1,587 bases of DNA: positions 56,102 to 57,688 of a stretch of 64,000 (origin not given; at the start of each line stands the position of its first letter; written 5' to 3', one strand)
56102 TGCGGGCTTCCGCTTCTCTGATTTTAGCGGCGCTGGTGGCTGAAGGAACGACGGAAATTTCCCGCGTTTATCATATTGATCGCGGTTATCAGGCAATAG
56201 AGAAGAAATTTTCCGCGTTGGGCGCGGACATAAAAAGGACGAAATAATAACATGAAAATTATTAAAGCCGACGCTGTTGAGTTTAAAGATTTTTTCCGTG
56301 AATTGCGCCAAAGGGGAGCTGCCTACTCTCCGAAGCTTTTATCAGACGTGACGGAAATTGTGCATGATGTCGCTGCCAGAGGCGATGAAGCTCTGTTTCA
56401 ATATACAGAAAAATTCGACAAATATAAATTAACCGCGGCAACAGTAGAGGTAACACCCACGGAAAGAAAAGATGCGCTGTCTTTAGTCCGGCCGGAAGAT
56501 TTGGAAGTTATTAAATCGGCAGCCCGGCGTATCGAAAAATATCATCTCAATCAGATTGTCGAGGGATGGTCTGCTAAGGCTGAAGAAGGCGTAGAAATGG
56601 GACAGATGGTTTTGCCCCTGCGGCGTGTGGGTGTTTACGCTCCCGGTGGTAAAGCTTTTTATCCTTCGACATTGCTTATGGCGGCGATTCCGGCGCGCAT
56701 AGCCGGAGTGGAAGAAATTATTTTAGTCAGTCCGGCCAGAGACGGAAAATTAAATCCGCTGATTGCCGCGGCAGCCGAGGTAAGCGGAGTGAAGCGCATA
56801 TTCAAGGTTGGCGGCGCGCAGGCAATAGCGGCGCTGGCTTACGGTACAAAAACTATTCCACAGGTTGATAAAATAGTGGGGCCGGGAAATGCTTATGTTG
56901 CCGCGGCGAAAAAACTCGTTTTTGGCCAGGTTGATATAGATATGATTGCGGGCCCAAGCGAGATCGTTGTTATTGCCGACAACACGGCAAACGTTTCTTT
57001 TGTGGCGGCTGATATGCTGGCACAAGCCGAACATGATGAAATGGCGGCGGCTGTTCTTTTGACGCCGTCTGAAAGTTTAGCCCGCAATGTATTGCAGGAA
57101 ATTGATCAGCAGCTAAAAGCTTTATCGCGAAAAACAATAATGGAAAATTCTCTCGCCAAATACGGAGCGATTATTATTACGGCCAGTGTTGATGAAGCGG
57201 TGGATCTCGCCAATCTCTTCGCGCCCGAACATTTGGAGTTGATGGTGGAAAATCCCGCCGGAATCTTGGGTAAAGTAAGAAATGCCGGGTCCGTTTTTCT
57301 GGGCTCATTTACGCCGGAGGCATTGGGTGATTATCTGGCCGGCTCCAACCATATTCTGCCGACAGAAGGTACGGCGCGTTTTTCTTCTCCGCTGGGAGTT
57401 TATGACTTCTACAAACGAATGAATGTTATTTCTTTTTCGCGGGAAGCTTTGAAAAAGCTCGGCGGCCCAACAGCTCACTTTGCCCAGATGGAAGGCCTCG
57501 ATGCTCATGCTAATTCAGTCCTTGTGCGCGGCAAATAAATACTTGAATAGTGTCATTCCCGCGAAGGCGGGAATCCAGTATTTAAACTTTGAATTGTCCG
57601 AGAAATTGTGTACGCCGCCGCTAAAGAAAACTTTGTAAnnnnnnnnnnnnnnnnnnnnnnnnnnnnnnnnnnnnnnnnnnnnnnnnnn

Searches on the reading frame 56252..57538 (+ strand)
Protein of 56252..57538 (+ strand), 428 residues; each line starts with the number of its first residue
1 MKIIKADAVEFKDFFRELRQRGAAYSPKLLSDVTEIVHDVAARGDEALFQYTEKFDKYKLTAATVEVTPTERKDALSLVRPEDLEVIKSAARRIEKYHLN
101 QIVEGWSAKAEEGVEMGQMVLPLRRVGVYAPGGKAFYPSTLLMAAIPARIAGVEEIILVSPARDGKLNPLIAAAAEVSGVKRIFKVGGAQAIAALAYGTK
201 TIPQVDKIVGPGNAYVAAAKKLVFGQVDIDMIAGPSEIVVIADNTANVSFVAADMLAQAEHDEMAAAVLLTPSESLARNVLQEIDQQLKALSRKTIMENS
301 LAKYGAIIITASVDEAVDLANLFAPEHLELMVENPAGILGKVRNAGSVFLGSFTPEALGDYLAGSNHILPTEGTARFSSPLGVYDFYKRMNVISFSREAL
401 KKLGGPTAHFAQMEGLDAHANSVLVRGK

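Call 44: list_cluster_members(proteins=[window:56252-57538:+, L001:5734-6999:-, L001:8212-9822:-])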
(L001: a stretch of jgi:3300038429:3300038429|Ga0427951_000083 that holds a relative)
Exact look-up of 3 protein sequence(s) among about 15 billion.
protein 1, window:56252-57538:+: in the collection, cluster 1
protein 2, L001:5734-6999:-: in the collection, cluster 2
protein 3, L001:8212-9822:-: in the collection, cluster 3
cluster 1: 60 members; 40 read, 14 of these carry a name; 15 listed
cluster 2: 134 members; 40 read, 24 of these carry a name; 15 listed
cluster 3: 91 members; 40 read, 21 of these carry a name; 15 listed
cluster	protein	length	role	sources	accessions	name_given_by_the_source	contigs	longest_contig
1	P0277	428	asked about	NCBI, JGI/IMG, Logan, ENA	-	-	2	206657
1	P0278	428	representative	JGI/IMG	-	histidinol dehydrogenase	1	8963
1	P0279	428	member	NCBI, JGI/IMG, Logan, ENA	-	histidinol dehydrogenase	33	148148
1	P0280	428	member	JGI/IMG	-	histidinol dehydrogenase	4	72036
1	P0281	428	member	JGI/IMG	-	histidinol dehydrogenase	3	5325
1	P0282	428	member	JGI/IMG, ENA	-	histidinol dehydrogenase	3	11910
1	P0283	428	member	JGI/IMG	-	histidinol dehydrogenase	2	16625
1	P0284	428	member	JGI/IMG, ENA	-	histidinol dehydrogenase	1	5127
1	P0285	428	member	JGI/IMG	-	histidinol dehydrogenase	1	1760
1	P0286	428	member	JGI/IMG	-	histidinol dehydrogenase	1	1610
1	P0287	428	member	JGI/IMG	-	histidinol dehydrogenase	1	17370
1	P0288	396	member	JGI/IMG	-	histidinol dehydrogenase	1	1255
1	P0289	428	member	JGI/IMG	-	histidinol dehydrogenase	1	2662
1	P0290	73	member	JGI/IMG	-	histidinol dehydrogenase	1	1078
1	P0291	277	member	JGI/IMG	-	histidinol dehydrogenase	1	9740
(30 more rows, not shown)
